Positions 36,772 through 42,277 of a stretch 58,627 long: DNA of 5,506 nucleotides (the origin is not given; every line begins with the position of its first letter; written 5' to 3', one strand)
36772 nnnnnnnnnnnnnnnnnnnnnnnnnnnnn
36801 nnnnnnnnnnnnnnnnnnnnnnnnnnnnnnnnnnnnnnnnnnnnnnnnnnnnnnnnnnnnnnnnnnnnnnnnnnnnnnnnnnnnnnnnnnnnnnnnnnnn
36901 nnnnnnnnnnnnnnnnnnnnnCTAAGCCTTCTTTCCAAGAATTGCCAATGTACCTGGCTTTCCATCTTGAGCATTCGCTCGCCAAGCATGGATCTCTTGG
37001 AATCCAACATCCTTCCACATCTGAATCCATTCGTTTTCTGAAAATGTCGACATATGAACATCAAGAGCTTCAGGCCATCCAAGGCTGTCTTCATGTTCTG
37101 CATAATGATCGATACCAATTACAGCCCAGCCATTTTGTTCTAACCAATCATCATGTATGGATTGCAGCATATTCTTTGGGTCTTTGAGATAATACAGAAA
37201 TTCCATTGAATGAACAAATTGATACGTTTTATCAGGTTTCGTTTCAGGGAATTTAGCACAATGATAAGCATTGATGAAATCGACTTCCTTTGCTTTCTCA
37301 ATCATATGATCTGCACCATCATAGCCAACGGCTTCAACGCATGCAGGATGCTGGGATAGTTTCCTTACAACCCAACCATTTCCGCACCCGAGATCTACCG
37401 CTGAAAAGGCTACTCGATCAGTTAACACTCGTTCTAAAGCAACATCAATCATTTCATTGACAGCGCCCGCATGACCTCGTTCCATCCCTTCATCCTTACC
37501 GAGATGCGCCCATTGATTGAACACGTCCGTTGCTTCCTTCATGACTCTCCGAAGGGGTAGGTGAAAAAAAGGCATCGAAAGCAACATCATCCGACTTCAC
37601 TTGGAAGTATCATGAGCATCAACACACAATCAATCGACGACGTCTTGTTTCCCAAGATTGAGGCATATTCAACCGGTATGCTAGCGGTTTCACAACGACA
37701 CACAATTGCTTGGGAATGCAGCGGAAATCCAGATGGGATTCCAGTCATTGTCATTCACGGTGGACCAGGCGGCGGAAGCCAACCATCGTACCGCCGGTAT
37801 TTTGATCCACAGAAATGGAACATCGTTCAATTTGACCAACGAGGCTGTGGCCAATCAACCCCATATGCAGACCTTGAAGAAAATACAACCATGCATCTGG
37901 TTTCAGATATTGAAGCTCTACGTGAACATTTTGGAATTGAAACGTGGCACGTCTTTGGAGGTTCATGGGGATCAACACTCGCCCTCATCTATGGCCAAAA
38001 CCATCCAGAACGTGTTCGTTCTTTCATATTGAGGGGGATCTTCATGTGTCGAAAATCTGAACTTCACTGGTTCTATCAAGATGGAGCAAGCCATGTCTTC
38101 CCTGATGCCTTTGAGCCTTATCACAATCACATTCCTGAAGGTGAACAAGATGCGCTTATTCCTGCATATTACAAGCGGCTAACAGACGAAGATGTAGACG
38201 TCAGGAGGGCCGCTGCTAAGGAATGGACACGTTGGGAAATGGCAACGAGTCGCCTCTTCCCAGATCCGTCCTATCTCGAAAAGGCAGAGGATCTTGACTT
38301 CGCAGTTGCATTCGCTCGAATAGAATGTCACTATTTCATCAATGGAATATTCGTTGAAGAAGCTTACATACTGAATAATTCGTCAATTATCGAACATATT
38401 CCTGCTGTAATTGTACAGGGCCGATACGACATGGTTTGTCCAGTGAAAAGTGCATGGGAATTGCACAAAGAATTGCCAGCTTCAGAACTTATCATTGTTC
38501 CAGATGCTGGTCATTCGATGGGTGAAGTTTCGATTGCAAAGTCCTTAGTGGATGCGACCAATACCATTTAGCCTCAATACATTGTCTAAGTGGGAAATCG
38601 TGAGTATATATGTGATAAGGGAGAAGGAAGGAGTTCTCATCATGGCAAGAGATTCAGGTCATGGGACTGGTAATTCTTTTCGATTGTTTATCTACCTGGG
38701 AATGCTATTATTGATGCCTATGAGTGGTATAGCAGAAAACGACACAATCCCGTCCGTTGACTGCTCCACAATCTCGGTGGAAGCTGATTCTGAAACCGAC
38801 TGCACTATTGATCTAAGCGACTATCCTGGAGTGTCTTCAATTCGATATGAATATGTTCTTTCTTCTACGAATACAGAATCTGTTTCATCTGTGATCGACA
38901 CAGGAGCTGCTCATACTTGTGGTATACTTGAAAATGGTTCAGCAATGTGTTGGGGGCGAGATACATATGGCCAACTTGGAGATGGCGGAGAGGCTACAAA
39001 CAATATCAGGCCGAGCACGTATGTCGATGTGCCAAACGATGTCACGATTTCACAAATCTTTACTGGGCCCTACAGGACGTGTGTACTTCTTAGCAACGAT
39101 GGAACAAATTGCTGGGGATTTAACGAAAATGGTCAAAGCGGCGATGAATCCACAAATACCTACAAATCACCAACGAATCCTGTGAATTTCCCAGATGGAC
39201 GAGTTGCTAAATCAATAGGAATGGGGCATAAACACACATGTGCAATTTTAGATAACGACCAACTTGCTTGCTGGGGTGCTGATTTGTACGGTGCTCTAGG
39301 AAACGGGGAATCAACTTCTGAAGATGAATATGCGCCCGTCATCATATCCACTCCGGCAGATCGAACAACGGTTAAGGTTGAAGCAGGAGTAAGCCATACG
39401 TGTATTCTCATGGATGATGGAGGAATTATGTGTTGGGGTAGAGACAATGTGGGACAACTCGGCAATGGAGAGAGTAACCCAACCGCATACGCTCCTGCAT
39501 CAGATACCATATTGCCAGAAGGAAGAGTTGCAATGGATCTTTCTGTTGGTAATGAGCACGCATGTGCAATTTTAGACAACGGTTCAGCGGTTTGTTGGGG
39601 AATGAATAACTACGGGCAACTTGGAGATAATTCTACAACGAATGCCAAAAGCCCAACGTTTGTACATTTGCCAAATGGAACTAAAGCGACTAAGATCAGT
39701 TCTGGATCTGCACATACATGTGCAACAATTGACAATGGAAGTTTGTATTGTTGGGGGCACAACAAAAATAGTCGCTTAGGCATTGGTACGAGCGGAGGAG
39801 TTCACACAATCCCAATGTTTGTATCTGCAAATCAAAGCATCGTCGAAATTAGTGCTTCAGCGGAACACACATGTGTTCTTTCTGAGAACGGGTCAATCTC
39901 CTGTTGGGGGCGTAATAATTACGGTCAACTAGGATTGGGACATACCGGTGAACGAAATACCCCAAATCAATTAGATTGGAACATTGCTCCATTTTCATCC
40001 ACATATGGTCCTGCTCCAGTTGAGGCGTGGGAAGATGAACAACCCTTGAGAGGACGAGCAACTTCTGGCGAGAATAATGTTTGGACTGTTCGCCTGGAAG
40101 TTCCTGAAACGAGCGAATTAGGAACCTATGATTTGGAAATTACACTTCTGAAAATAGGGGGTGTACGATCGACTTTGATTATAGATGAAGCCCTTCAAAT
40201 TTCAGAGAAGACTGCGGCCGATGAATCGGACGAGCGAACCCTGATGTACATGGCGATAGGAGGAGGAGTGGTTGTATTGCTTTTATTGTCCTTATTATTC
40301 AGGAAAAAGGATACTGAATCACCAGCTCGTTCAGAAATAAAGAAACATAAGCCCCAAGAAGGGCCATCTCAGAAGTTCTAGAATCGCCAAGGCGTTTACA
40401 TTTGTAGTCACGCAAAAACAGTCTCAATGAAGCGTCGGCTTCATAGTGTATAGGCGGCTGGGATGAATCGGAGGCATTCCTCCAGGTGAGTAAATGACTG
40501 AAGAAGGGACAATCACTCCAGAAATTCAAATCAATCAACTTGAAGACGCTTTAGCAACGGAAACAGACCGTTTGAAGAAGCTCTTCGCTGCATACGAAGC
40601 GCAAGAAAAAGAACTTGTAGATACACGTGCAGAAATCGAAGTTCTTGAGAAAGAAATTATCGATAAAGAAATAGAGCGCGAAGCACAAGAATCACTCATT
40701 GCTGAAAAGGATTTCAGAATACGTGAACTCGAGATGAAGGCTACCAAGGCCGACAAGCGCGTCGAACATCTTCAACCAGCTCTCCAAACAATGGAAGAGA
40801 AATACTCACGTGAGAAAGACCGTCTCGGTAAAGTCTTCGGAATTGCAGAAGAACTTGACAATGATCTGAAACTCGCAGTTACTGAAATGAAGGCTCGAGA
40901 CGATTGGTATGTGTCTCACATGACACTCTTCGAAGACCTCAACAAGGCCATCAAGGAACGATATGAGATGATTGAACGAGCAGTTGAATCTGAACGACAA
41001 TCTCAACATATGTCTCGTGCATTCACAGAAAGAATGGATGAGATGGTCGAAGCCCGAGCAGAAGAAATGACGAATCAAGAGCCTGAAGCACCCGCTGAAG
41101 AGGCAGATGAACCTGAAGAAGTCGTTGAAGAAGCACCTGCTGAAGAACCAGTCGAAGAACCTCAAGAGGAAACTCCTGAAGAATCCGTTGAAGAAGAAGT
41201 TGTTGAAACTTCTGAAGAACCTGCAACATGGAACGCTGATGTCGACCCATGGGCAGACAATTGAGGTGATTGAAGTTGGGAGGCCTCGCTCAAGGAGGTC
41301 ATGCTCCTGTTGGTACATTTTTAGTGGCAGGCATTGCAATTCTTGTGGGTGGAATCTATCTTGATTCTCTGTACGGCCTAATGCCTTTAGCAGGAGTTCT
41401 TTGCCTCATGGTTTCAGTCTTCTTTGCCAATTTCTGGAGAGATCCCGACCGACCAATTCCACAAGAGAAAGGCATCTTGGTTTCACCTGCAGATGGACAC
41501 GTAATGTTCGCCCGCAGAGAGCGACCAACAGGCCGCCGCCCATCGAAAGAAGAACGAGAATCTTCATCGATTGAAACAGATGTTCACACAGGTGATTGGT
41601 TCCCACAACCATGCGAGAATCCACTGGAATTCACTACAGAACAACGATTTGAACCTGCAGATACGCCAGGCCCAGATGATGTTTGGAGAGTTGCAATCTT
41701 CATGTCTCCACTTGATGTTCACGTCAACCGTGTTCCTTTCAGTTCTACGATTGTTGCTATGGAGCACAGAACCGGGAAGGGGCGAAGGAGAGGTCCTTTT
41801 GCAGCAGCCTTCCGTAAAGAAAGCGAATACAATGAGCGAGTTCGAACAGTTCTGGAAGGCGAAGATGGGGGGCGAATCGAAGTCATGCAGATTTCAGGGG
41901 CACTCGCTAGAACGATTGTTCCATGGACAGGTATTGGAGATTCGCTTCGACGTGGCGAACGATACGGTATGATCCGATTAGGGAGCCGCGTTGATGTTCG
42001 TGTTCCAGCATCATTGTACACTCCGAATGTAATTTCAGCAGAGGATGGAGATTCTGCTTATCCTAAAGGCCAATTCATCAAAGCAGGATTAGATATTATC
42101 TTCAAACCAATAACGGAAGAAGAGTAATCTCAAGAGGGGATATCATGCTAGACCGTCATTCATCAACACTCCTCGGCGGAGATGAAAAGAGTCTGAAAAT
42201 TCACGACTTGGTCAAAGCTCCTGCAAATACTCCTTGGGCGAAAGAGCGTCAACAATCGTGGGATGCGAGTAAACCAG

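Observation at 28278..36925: AddB-like/AddA-like helicase-nuclease operon in an archaeal context, with iron-staple-type Cys4 nuclease modules on both subunits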

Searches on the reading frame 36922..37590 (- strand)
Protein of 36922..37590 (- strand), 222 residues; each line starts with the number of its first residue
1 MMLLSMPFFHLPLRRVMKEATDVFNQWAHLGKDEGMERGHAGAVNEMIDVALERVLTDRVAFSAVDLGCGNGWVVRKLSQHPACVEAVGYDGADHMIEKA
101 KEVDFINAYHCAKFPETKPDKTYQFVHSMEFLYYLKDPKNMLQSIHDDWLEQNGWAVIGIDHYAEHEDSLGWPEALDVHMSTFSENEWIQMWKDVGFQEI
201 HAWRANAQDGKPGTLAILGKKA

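Call 7: search_protein_families(library=pfam, proteins=[window:36922-37590:-], max_evalue=0.001)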
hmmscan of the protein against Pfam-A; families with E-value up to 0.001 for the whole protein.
window:36922-37590:- (222 aa): 5 families
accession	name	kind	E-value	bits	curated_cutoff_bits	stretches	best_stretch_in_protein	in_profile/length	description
PF13489.12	Methyltransf_23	-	1.7e-17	64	27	1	61-200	23-162/164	Methyltransferase domain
PF08241.18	Methyltransf_11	-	1.6e-08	35.5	21.2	1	65-157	1-94/95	Methyltransferase domain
PF08242.18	Methyltransf_12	-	3.4e-08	34.6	30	1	65-155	1-97/98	Methyltransferase domain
PF13649.12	Methyltransf_25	-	4e-08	34.3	27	1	65-146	2-90/97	Methyltransferase domain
PF13847.12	Methyltransf_31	-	0.00023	21.3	27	1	64-146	7-98/145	Methyltransferase domain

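Call 72: search_protein_families(library=padloc, proteins=[window:36922-37590:-], max_evalue=0.01)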
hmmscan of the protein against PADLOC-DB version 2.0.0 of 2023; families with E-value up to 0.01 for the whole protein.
window:36922-37590:- (222 aa): 1 family
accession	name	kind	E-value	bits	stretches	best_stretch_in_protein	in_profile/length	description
PDLC04134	mad2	-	1.4e-05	22.1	1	65-169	296-405/492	mads_2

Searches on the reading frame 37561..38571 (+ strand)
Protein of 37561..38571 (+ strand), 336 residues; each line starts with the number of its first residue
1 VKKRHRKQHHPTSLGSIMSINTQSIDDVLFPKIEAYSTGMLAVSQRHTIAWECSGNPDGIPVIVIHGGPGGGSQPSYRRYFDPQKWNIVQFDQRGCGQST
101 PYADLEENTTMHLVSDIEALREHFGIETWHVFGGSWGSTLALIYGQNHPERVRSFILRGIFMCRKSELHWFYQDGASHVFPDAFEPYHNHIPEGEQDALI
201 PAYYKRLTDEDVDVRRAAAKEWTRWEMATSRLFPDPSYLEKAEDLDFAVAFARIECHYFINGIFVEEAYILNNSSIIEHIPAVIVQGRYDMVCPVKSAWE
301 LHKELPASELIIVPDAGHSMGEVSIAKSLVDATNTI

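Call 7: search_protein_families(library=pfam, proteins=[window:37561-38571:+], max_evalue=0.001)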
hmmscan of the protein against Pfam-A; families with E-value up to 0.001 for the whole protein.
window:37561-38571:+ (336 aa): 3 families
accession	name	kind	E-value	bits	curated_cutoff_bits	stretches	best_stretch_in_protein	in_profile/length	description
PF00561.26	Abhydrolase_1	-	2e-32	113.2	25.8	1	61-320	2-240/245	alpha/beta hydrolase fold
PF12146.15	Hydrolase_4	-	4.4e-10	39.7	27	1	79-159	25-108/239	Serine aminopeptidase, S33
PF08386.16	Abhydrolase_4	-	7.6e-05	23.2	21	1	272-320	27-75/103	TAP-like protein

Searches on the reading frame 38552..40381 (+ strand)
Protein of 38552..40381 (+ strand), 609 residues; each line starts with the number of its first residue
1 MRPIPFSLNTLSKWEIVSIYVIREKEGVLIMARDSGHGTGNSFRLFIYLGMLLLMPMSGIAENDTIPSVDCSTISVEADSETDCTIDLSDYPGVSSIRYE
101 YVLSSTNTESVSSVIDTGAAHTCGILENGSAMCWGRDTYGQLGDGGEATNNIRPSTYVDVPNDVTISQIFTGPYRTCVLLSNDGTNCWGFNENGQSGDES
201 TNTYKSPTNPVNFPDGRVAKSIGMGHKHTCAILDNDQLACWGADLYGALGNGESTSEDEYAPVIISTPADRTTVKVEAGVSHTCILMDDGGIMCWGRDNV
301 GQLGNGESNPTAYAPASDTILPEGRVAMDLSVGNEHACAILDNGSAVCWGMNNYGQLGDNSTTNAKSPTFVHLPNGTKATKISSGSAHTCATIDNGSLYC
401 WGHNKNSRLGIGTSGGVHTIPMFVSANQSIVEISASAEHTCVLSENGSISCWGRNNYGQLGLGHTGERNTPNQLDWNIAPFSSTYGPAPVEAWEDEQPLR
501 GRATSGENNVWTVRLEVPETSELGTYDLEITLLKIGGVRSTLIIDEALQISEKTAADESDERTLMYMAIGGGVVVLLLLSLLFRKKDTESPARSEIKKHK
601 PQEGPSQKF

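Call 55: search_protein_families(library=pfam, proteins=[window:38552-40381:+], max_evalue=0.001)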
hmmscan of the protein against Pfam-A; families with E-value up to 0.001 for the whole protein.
window:38552-40381:+ (609 aa): 4 families
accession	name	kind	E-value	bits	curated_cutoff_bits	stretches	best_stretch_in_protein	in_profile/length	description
PF25390.1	WD40_RLD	-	4.7e-69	233.9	150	2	212-474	27-292/363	RCC1-like domain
PF13540.12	RCC1_2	-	1e-55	184.7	22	6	430-459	1-30/30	Regulator of chromosome condensation (RCC1) repeat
PF00415.24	RCC1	-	3e-53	178.6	21.7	6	348-391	6-49/50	Regulator of chromosome condensation (RCC1) repeat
PF25384.1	Alsin_RLD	-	3.2e-10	40.3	100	0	229-312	235-316/405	Alsin RCC1-like domain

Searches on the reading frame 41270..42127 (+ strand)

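Call 55: search_protein_families(library=pfam, proteins=[window:41270-42127:+], max_evalue=0.001)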
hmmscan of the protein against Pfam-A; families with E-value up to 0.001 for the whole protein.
window:41270-42127:+ (285 aa): 1 family
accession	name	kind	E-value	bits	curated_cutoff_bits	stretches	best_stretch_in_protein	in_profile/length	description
PF02666.20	PS_Dcarbxylase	-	1.8e-32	113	22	1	50-253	3-183/198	Phosphatidylserine decarboxylase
